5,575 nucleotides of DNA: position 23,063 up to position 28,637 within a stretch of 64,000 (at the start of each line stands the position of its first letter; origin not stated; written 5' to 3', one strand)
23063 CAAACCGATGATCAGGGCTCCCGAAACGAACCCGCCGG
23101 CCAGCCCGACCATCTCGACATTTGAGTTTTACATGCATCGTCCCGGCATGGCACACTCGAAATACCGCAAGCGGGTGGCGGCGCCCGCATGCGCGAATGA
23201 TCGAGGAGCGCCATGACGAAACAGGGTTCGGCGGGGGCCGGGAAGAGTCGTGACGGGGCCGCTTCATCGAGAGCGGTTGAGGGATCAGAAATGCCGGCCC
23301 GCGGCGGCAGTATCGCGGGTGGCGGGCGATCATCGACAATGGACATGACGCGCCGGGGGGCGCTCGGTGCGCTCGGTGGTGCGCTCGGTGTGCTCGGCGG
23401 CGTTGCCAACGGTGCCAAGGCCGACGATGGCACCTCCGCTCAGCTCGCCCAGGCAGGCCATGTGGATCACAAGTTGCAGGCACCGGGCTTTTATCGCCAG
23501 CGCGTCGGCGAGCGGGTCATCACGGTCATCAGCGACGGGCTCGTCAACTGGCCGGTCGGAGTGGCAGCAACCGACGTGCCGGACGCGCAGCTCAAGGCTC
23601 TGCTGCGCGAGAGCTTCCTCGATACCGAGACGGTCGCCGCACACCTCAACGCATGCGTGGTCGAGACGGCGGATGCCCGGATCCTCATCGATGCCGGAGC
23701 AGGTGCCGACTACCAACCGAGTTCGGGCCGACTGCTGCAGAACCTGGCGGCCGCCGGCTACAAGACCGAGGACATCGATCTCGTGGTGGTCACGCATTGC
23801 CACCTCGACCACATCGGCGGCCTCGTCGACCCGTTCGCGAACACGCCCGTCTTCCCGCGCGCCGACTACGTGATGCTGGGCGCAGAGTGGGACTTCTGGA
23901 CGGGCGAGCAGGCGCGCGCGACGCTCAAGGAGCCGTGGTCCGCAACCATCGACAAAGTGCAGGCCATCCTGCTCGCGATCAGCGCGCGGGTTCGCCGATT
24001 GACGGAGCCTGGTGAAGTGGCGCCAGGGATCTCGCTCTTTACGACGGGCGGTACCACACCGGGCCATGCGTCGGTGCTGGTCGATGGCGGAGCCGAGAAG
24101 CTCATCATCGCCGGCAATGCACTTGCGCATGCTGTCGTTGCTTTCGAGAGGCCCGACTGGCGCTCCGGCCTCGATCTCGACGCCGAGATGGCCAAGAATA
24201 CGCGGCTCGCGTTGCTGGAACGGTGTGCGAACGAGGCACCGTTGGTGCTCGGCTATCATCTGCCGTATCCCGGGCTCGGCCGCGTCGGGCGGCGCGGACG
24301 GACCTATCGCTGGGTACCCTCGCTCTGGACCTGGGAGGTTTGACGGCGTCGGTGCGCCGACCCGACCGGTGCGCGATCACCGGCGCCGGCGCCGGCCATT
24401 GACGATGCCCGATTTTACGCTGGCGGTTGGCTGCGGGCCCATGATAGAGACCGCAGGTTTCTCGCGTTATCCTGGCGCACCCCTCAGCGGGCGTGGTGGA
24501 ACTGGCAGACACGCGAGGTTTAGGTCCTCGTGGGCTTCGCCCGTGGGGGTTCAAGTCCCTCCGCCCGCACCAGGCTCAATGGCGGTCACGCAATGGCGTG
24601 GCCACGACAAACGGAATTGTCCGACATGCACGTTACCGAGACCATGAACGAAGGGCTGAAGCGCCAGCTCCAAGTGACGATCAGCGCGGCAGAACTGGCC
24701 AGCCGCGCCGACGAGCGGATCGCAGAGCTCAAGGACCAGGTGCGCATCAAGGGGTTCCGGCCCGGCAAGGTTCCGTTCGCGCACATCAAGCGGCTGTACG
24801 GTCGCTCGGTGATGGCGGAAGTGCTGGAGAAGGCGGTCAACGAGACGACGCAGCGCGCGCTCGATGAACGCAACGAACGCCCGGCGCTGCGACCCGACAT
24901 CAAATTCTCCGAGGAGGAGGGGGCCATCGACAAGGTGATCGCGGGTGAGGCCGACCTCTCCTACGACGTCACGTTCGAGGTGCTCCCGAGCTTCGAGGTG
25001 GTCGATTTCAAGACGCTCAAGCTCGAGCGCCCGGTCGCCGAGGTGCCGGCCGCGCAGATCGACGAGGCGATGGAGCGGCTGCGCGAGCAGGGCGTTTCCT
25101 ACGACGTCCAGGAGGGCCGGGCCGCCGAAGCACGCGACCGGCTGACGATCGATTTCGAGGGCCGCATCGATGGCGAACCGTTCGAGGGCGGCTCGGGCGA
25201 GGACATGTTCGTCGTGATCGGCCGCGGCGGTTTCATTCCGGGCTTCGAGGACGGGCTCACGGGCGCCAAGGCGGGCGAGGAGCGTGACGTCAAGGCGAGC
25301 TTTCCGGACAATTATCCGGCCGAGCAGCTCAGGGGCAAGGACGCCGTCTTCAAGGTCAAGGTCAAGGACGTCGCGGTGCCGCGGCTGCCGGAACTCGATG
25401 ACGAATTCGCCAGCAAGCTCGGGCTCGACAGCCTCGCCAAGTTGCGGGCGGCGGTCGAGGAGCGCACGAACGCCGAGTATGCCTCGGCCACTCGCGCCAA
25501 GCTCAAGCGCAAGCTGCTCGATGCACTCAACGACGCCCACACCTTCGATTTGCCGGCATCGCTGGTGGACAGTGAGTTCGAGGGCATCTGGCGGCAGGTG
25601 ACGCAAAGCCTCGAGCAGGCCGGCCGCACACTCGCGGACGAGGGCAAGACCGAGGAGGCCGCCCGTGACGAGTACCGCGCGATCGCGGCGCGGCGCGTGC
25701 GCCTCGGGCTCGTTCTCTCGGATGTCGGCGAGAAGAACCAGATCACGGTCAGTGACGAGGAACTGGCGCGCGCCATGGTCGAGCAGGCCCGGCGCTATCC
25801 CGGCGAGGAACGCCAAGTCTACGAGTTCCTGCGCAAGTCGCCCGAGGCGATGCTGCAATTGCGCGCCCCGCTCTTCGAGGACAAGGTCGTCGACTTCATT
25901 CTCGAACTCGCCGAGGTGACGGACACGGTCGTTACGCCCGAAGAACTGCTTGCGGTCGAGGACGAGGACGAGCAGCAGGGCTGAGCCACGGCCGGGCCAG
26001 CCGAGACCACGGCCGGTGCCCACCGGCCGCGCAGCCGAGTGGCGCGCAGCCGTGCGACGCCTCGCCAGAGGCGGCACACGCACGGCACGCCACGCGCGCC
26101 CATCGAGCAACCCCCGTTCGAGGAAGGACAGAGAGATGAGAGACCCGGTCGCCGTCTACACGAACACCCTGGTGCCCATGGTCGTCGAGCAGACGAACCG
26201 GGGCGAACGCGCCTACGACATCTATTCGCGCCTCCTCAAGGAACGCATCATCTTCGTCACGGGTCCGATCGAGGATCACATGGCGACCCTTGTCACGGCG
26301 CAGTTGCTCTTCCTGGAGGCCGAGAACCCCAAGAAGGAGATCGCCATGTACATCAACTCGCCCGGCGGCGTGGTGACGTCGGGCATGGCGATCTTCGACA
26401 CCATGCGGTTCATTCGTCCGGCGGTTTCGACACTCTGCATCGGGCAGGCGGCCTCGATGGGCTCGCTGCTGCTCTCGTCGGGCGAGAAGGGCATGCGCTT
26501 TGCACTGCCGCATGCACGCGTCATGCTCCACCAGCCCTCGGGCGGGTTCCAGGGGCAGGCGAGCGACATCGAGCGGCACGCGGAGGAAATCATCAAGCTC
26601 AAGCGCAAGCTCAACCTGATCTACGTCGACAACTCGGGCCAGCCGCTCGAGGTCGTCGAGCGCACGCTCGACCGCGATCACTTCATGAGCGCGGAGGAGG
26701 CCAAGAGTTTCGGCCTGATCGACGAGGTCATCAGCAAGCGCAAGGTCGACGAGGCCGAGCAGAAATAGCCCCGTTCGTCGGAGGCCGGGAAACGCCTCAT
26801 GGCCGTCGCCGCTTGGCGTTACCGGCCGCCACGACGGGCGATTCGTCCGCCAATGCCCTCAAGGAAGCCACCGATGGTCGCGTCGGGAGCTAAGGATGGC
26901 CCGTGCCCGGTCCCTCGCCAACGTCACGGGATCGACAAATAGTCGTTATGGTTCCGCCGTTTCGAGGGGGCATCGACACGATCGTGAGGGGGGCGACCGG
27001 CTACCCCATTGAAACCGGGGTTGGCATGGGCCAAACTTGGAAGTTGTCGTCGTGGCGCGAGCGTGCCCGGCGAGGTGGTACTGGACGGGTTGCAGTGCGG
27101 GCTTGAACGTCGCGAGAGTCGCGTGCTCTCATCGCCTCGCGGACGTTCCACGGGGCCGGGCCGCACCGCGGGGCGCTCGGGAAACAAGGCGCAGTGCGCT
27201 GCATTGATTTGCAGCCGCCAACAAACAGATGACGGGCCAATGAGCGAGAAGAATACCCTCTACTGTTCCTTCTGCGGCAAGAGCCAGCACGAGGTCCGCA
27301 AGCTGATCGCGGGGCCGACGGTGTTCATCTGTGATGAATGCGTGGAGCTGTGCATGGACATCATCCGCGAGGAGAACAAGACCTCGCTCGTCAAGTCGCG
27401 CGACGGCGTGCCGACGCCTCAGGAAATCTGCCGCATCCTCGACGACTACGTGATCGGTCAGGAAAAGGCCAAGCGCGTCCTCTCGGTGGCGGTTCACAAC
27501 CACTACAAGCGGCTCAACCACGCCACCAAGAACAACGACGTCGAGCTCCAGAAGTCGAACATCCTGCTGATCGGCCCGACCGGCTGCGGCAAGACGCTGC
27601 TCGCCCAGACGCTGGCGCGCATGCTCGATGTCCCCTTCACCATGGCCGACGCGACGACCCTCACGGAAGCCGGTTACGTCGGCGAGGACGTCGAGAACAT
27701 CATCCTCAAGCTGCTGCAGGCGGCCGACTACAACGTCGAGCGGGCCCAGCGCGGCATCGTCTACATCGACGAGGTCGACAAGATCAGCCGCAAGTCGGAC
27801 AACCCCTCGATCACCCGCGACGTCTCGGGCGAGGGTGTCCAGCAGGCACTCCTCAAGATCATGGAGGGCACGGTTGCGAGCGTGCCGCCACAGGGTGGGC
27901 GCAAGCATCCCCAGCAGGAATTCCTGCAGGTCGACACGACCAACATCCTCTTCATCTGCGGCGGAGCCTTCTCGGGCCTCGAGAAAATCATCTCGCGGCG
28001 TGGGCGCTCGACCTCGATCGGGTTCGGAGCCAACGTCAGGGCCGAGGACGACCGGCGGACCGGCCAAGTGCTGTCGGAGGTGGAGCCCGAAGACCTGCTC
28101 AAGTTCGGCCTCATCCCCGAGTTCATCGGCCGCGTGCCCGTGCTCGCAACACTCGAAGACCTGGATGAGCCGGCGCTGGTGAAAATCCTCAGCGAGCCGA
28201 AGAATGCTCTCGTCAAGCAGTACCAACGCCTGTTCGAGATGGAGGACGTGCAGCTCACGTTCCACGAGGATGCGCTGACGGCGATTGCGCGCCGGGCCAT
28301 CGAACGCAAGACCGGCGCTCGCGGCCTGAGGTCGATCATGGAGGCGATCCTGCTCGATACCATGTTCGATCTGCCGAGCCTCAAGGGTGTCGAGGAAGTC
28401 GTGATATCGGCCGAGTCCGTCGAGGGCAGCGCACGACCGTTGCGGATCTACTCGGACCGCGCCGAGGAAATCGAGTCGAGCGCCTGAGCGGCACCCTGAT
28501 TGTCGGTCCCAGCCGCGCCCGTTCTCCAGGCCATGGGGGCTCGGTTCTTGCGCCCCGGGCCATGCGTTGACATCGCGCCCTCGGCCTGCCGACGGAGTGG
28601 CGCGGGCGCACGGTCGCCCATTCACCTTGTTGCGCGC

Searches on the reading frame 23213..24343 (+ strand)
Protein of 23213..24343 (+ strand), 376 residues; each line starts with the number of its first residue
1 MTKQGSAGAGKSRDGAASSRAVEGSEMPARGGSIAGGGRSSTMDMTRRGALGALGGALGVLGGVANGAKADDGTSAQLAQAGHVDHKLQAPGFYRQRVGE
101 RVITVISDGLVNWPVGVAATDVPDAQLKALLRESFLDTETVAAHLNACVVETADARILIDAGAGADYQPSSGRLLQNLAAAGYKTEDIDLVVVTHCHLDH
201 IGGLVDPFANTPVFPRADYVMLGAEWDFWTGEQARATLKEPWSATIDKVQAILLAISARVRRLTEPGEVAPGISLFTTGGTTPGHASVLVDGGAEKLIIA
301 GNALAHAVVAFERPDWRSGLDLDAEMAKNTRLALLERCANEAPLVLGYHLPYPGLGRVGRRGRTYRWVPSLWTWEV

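Call 44: search_protein_families(library=pfam, proteins=[window:23213-24343:+], max_evalue=0.001)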
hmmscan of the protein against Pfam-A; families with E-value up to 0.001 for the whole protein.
window:23213-24343:+ (376 aa): 2 families
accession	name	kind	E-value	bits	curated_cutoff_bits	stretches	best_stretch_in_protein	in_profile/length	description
PF00753.33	Lactamase_B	-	7.2e-17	62.4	22.7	1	146-336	7-183/196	Metallo-beta-lactamase superfamily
PF12706.13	Lactamase_B_2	-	1.4e-07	31.8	27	1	156-206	2-49/200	Beta-lactamase superfamily domain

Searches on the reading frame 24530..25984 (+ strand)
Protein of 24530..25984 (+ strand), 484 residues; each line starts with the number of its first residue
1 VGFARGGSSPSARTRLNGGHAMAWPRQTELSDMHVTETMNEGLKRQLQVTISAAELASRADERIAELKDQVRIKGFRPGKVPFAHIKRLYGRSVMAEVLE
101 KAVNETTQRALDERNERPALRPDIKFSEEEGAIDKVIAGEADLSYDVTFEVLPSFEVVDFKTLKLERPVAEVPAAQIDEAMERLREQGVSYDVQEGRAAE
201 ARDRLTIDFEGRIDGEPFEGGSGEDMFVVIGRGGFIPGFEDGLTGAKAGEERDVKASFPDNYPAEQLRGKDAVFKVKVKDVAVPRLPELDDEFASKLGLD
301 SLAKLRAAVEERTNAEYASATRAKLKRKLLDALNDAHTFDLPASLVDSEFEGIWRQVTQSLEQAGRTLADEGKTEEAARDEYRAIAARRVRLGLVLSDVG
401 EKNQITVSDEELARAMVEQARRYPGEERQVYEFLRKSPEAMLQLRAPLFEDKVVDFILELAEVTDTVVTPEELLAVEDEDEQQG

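Call 44: search_protein_families(library=pfam, proteins=[window:24530-25984:+], max_evalue=0.001)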
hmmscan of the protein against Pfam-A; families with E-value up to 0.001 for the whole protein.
window:24530-25984:+ (484 aa): 3 families
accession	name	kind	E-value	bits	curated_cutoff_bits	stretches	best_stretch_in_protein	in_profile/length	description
PF05698.19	Trigger_C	-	9.9e-41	139.9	22.7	1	301-459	1-162/162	Bacterial trigger factor protein (TF) C-terminus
PF05697.18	Trigger_N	-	1.5e-35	123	22.2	1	33-184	1-144/144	Bacterial trigger factor protein (TF)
PF00254.34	FKBP_C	-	1.2e-16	61.2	21.1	1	197-279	3-94/94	FKBP-type peptidyl-prolyl cis-trans isomerase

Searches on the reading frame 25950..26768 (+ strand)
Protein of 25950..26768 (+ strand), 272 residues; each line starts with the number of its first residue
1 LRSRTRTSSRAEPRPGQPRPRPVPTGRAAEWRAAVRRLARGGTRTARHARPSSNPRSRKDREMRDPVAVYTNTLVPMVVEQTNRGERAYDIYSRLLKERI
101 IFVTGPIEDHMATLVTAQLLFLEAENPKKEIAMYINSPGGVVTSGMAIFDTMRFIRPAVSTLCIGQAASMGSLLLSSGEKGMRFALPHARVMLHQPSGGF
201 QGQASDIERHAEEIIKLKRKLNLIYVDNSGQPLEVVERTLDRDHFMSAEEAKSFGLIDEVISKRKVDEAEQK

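Call 44: search_protein_families(library=pfam, proteins=[window:25950-26768:+], max_evalue=0.001)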
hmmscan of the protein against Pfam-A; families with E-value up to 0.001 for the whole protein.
window:25950-26768:+ (272 aa): 1 family
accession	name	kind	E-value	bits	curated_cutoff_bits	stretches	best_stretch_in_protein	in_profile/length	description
PF00574.28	CLP_protease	-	2.7e-83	278.8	20.2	1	84-263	2-181/182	Clp protease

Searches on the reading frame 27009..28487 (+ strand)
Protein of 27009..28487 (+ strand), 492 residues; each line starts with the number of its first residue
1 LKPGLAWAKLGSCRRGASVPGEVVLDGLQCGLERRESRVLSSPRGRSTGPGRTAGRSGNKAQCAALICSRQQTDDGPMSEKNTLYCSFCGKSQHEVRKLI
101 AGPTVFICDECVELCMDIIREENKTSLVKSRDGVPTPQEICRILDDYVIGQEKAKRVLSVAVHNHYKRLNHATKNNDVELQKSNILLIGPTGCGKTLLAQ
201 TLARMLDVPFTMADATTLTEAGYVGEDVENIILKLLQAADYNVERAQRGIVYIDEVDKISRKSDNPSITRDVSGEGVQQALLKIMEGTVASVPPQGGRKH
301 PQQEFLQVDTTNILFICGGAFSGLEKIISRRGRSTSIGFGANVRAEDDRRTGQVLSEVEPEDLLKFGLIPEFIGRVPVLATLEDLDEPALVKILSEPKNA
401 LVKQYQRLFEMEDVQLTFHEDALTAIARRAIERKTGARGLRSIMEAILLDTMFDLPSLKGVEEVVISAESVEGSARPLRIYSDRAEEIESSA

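Call 44: search_protein_families(library=pfam, proteins=[window:27009-28487:+], max_evalue=0.001)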
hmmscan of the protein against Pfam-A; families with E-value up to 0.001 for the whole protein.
window:27009-28487:+ (492 aa): 14 families
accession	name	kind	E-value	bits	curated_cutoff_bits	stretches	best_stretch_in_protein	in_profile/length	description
PF07724.20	AAA_2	-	8.9e-36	123.9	27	1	181-378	2-165/166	AAA domain (Cdc48 subfamily)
PF06689.19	zf-C4_ClpX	-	3.8e-20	71.9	27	1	85-121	2-39/39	ClpX C4-type zinc finger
PF00004.35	AAA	-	6.8e-17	62.6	21.2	1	185-302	1-99/131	ATPase family associated with various cellular activities (AAA)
PF10431.15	ClpB_D2-small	-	7.3e-12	45.6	21.9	1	385-460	1-72/81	C-terminal, D2-small domain, of ClpB protein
PF07728.20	AAA_5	-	9.1e-07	29.4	22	1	184-261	1-80/139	AAA domain (dynein-related subfamily)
PF05496.18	RuvB_N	-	2e-06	28.1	27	1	143-262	5-99/159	Holliday junction DNA helicase RuvB P-loop domain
PF01078.27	Mg_chelatase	-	3.5e-06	27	20.3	0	183-215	23-54/207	Magnesium chelatase, subunit ChlI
PF13401.12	AAA_22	-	5.9e-06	27.1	27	1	181-262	4-99/130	AAA domain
PF00493.29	MCM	-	3.6e-05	23.4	23.3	1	138-263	16-137/224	MCM P-loop domain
PF00158.32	Sigma54_activat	-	0.00048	20.3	20.2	0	173-204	13-44/168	Sigma-54 interaction domain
PF13173.12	AAA_14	-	0.00072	20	27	0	183-261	3-76/129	AAA domain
PF12775.13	AAA_7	-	0.00084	19.3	25.8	0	181-256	32-109/181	P-loop containing dynein motor region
PF14532.12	Sigma54_activ_2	-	0.0009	19.9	25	0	179-262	18-84/138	Sigma-54 interaction domain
PF03215.21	Rad17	-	0.00094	19.6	23.8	0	158-207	19-70/186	Rad17 P-loop domain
